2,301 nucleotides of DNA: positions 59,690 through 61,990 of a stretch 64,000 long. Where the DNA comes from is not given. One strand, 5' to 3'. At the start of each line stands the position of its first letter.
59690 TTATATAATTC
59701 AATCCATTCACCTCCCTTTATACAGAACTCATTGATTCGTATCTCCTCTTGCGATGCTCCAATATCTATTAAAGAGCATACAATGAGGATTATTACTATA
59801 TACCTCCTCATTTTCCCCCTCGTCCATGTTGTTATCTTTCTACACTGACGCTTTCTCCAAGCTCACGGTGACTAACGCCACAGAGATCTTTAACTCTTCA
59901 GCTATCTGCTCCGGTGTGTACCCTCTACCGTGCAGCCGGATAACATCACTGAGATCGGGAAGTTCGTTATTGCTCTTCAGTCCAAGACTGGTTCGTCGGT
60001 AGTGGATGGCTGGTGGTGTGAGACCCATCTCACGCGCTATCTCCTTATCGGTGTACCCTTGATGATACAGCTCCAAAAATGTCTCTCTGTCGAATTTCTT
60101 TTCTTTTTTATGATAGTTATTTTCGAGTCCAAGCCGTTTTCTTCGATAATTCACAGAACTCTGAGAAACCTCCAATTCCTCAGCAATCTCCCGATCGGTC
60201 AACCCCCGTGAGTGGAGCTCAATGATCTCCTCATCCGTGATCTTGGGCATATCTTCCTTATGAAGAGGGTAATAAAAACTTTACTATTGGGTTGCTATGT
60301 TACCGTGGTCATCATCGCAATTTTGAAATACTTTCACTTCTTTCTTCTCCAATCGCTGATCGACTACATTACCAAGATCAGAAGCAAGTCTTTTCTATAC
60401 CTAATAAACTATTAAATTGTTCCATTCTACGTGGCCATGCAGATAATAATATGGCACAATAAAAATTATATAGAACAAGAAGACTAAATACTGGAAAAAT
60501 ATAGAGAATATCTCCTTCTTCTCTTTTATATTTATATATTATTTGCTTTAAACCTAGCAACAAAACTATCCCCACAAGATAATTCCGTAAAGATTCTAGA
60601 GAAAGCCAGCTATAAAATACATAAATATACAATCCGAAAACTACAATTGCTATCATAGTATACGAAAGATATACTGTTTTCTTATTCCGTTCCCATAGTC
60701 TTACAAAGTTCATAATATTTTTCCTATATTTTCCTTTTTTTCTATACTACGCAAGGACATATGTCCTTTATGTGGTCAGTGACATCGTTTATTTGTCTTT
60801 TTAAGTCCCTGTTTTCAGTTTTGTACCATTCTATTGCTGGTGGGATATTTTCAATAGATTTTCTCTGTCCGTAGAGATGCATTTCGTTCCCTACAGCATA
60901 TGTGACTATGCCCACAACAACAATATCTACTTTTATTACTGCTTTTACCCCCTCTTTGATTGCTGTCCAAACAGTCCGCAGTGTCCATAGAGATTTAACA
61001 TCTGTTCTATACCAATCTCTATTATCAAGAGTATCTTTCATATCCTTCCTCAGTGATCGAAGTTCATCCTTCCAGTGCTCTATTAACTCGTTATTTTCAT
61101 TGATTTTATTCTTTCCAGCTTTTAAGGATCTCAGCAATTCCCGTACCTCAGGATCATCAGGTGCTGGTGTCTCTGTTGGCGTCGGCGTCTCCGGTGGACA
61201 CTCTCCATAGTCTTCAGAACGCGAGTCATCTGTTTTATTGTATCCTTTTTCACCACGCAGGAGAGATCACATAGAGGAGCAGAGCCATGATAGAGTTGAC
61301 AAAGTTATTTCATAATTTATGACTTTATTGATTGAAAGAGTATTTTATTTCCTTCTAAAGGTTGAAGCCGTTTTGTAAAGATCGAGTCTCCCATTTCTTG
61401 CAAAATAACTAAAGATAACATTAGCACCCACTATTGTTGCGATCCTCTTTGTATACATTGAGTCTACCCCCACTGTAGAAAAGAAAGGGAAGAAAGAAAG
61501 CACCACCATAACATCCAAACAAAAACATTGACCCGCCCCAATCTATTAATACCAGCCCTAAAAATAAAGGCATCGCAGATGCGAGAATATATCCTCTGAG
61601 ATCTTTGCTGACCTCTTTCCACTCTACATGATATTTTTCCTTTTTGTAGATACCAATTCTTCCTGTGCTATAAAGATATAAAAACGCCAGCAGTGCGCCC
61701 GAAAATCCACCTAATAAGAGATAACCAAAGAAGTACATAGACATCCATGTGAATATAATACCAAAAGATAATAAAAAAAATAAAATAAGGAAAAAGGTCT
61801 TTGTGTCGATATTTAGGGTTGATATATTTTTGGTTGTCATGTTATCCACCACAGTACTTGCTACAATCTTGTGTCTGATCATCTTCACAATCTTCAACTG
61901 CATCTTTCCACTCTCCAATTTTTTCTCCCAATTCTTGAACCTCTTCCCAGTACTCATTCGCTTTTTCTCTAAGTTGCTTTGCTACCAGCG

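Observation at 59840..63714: Uncharacterised minus-strand cluster at the window edge: triple-HTH protein, repeated small-Cys-protein plus membrane-protein cassettes, and PT-linker/TSP3-repeat proteins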

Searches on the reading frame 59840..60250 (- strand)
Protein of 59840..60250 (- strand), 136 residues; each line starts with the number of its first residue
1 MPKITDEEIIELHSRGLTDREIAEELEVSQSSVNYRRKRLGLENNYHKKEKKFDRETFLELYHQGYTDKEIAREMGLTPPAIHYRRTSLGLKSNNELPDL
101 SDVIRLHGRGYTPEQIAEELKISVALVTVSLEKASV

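Call 3: search_protein_families(library=pfam, max_evalue=0.1, proteins=[window:59840-60250:-])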
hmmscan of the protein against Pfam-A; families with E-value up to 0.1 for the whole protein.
window:59840-60250:- (136 aa): 57 families (the best 25 are shown)
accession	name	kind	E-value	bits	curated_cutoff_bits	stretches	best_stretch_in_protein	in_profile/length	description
PF13384.12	HTH_23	-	1.5e-14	53.7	24.6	3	8-39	9-40/50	Homeodomain-like domain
PF08281.18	Sigma70_r4_2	-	1.5e-12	47.4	25.7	2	15-39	25-49/54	Sigma-70, region 4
PF02796.21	HTH_7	-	1.9e-12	47.6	23.8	2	99-125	10-36/45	Helix-turn-helix domain of resolvase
PF00196.25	GerE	-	4.4e-12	45.9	23.5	2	8-39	9-40/57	Bacterial regulatory proteins, luxR family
PF06056.18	Terminase_5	-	4.5e-12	46.2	20.3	1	60-84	8-32/58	Putative ATPase subunit of terminase (gpP-like)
PF13412.12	HTH_24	-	2.3e-11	43.5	21.9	1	16-40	17-41/48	Winged helix-turn-helix DNA-binding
PF19610.4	DUF6115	-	2.4e-09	38.1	27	2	46-77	91-122/134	Family of unknown function (DUF6115)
PF13518.12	HTH_28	-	4.6e-09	36.7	25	2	55-85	2-31/52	Helix-turn-helix domain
PF13404.12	HTH_AsnC-type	-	3.9e-08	33.4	27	2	18-40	19-41/42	AsnC-type helix-turn-helix domain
PF24625.1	DUF7626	-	1.5e-07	31.5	27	1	5-38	5-37/55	Domain of unknown function (DUF7626)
PF01381.28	HTH_3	-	1.8e-07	31.5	23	0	14-34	7-27/55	Helix-turn-helix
PF04545.22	Sigma70_r4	-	2.9e-07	30.3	24.1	0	15-37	19-41/50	Sigma-70, region 4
PF13936.12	HTH_38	-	3.8e-07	30.2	27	0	54-77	9-32/44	Helix-turn-helix domain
PF04255.20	DUF433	-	4.1e-07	30.2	23.6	0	57-82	23-49/56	Protein of unknown function (DUF433)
PF01022.26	HTH_5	-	2.4e-06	27.7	22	0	20-33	19-32/47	Bacterial regulatory protein, arsR family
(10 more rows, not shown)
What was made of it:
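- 59840..60250 (-): Protein of three tandem HTH repeats, 136 aa. It is adjacent to the locus; membership in the system is not shown. HTH_23 matches three stretches (call 3).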

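Call 7: find_encoding_contigs(protein=window:59840-60250:-, flank=10000, max_places=10)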
Protein window:59840-60250:- (136 aa): 1 contig read that carries it; 1 place shown.
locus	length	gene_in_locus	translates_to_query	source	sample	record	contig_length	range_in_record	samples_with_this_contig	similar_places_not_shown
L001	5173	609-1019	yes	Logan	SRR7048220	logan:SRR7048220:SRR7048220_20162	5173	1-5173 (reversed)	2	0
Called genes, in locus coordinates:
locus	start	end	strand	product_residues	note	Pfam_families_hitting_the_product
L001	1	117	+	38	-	?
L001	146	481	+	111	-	-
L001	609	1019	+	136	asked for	PF00196:GerE (faint), PF02796:HTH_7 (faint), PF04255:DUF433 (faint), PF04539:Sigma70_r3 (faint), PF08281:Sigma70_r4_2 (faint), PF13412:HTH_24 (faint), PF14493:HTH_40 (faint), PF06056:Terminase_5 (weak), +10 more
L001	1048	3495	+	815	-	PF00932:LTD, PF14258:DUF4350 (weak)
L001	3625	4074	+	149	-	PF22811:Zn_ribbon_NrdR, PF03477:ATP-cone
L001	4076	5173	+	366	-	?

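Call 10: search_protein_families(library=phrogs, max_evalue=0.01, proteins=[window:59840-60250:-])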
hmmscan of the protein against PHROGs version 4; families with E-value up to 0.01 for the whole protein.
window:59840-60250:- (136 aa): 78 families (the best 25 are shown)
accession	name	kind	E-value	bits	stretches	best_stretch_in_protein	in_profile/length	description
phrog_323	-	transcription regulation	7.7e-19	69.4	1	5-92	98-191/319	transcriptional regulator, D5-like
phrog_3855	-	DNA, RNA and nucleotide metabolism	2.1e-18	67.8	3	5-40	68-103/115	HTH DNA binding protein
phrog_664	-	DNA, RNA and nucleotide metabolism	1.1e-13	52.5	2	7-83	43-118/210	DNA binding protein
phrog_20467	-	DNA, RNA and nucleotide metabolism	3.8e-11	43.9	0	8-43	70-105/112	HNH endonuclease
phrog_645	-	DNA, RNA and nucleotide metabolism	2.7e-10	41.7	0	47-82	19-54/196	Rnase E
phrog_6831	-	transcription regulation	3.7e-10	40.7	1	7-33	9-35/68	transcriptional regulator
phrog_5229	-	unknown function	1.1e-09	39.4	1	3-39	68-105/127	-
phrog_6223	-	transcription regulation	1.3e-09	39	1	4-33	5-34/73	transcriptional repressor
phrog_704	-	DNA, RNA and nucleotide metabolism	1.7e-09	38.3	1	3-51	3-54/390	DNA repair exonuclease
phrog_1123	-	unknown function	4e-09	37.3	1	10-40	40-70/112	-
phrog_4494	-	unknown function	6.1e-09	37.4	1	8-93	10-102/109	-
phrog_309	-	head and packaging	6.4e-09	37.2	0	48-83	140-174/319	terminase small subunit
phrog_1033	-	DNA, RNA and nucleotide metabolism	1.1e-08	36.3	0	105-127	147-169/334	ParB-like partition protein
phrog_351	-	transcription regulation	1.2e-08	35.1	1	4-89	676-787/928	RNA polymerase sigma factor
phrog_11108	-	unknown function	1.7e-08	35.5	0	7-43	54-90/180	-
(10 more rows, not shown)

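Call 70: search_protein_families(library=ncbifam, max_evalue=0.01, proteins=[window:59840-60250:-])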
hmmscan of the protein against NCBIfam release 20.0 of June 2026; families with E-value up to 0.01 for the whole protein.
window:59840-60250:- (136 aa): 35 families (the best 25 are shown)
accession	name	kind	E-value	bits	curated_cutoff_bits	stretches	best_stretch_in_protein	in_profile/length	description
NF047515.1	SpiroCoCo_C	equivalog_domain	9.9e-12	44.6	125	2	93-129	275-311/313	SpiroCoCo family coiled-coil protein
TIGR02937.1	sigma70-ECF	superfamily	8.8e-11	41.7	42.9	1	7-40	123-157/165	sigma-70 family RNA polymerase sigma factor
NF002620.0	PRK02277.1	subfamily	2e-10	40.7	115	1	8-43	10-45/201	orotate phosphoribosyltransferase-like protein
TIGR02985.1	Sig70_bacteroi1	subfamily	2.5e-10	40.8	126.4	0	9-37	122-151/162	RNA polymerase sigma-70 factor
NF040595.1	HTH_Cbp1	equivalog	1.1e-08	35.1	140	1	59-133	9-85/135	CRISPR DNA repeat-binding protein Cbp1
NF052366.1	photon_PedR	equivalog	1.5e-07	31.4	120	1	8-34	9-35/74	photosynthetic electron transport-dependent transcriptional regulator PedR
NF033545.0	transpos_IS630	equivalog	3.6e-07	29.9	100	0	9-40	5-36/299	IS630 family transposase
TIGR00721.1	tfx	subfamily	1.1e-06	28.6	60.25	0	8-39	13-44/137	Tfx family DNA-binding protein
NF047781.1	LB099_fam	equivalog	4.6e-06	26.8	200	0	38-87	75-128/170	LB099 family protein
NF003055.0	PRK03975.1-2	equivalog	6.9e-06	25.9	122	0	8-40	16-48/140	putative transcriptional regulator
TIGR02999.1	Sig-70_X6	subfamily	5.4e-05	23.2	126.15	0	99-134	138-174/183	ECF-type sigma factor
NF005448.0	PRK07037.1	equivalog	7.5e-05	22.4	190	0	15-35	138-158/186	RNA polymerase factor sigma-70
NF007685.0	PRK10360.1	equivalog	0.00017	21.5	258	0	59-89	146-176/196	response regulator transcription factor UhpA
NF040939.2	trans_reg_lrs14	equivalog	0.00021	21.3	90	0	14-40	34-60/103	Lrs14 family HTH-type transcriptional regulator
NF033546.1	transpos_IS21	equivalog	0.00023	20.8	160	0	10-48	2-42/294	IS21 family transposase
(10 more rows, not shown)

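Call 71: search_protein_families(library=padloc, max_evalue=0.01, proteins=[window:59840-60250:-])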
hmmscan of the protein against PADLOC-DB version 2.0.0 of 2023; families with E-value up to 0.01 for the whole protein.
window:59840-60250:- (136 aa): 5 families
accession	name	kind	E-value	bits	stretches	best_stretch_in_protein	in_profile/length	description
PDLC04133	mad1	-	1.4e-08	32.9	1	20-62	9-51/60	mads_1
PDLC01855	CARF3--CARF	-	3.8e-06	24.8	0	101-127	223-249/288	-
PDLC01851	CARF3--CARF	-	0.00026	18.5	0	7-62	215-270/279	-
PDLC04760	PDC-M64C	-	0.0034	15.7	0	12-34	35-57/93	-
PDLC01848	CARF3--CARF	-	0.0038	14.9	0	6-51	139-183/197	-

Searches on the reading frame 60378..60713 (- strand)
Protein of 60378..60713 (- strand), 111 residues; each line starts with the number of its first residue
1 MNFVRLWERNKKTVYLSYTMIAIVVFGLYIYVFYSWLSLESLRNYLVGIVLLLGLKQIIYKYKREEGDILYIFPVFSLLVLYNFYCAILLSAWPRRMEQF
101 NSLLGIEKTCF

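Call 3: search_protein_families(library=pfam, max_evalue=0.1, proteins=[window:60378-60713:-])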
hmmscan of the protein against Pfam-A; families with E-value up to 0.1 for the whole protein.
window:60378-60713:- (111 aa): 0 families

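Call 10: search_protein_families(library=phrogs, max_evalue=0.01, proteins=[window:60378-60713:-])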
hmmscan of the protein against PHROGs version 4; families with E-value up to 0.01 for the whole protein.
window:60378-60713:- (111 aa): 0 families

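Call 70: search_protein_families(library=ncbifam, max_evalue=0.01, proteins=[window:60378-60713:-])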
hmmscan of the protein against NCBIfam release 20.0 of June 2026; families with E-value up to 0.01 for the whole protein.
window:60378-60713:- (111 aa): 0 families

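Call 71: search_protein_families(library=padloc, max_evalue=0.01, proteins=[window:60378-60713:-])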
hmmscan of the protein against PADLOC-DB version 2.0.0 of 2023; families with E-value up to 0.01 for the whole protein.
window:60378-60713:- (111 aa): 0 families

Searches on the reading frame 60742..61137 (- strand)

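Call 3: search_protein_families(library=pfam, max_evalue=0.1, proteins=[window:60742-61137:-])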
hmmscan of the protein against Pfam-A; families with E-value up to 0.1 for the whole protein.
window:60742-61137:- (131 aa): 3 families
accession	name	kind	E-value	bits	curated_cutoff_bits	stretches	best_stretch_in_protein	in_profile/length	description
PF02327.22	BChl_A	-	0.014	14.7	25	1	14-78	141-198/355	Bacteriochlorophyll A protein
PF18052.6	Rx_N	-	0.07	13.7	27.7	0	13-39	48-74/93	Rx N-terminal domain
PF15508.11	NAAA-beta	-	0.096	13.6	27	0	16-50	19-55/63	beta subunit of N-acylethanolamine-hydrolyzing acid amidase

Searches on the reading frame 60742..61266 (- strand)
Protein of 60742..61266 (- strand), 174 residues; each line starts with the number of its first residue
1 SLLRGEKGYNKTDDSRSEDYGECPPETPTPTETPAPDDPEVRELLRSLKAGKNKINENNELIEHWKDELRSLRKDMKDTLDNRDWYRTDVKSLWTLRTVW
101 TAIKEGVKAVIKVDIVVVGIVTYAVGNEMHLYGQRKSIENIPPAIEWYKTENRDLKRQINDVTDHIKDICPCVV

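Call 10: search_protein_families(library=phrogs, max_evalue=0.01, proteins=[window:60742-61266:-])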
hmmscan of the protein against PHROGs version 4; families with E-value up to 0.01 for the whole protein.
window:60742-61266:- (174 aa): 1 family
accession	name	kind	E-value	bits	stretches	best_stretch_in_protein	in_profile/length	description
phrog_10907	-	unknown function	0.0085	17.3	0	40-78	15-53/69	-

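Call 70: search_protein_families(library=ncbifam, max_evalue=0.01, proteins=[window:60742-61266:-])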
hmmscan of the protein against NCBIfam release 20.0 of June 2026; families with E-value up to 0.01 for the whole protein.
window:60742-61266:- (174 aa): 0 families

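Call 71: search_protein_families(library=padloc, max_evalue=0.01, proteins=[window:60742-61266:-])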
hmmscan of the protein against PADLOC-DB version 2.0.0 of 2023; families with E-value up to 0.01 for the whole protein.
window:60742-61266:- (174 aa): 0 families

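Call 90: search_solved_structures(query=window:60742-61266:-, max_evalue=1)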
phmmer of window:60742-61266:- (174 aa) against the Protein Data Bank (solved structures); distinct sequences matched with E-value up to 1: 1.
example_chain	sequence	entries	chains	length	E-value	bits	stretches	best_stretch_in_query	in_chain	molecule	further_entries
1c94_A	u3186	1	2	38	0.17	14.8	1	44-74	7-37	RETRO-GCN4 LEUCINE ZIPPER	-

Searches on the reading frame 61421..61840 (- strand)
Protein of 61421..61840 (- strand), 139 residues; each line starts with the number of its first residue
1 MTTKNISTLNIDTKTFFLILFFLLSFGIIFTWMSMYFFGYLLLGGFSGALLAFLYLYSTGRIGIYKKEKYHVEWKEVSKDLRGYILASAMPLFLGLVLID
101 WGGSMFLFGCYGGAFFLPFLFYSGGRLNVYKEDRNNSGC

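Call 69: list_cluster_members(proteins=[P0060, P0062, L036:9021-9464:+, window:61421-61840:-, window:60378-60713:-])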
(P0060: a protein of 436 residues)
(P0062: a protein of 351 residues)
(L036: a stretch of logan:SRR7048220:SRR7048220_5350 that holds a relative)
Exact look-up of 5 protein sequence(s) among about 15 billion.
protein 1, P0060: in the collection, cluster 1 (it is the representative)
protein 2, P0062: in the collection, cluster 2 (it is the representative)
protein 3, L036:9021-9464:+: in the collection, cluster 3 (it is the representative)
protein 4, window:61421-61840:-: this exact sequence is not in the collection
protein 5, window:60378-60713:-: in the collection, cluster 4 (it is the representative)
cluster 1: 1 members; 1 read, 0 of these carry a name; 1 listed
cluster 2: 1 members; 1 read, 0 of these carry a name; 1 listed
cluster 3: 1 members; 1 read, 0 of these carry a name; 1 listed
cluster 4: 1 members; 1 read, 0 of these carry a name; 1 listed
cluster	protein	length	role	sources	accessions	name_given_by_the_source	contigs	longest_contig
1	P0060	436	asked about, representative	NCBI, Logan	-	-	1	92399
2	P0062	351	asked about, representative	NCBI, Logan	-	-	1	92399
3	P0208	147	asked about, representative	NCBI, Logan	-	-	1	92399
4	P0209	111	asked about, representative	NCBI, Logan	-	-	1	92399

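Call 70: search_protein_families(library=ncbifam, max_evalue=0.01, proteins=[window:61421-61840:-])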
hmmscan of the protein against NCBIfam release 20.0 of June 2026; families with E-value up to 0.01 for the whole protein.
window:61421-61840:- (139 aa): 0 families

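Call 71: search_protein_families(library=padloc, max_evalue=0.01, proteins=[window:61421-61840:-])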
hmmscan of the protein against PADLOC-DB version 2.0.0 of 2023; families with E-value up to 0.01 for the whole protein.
window:61421-61840:- (139 aa): 0 families

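Call 89: search_solved_structures(query=window:61421-61840:-, max_evalue=1)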
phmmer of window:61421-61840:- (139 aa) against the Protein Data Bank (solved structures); distinct sequences matched with E-value up to 1: 2.
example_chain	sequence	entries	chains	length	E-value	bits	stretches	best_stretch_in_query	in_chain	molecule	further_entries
6wi9_R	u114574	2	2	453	0.31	14.5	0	32-71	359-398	Secretin receptor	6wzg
7d3s_R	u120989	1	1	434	0.34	14.4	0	32-71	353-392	Secretin receptor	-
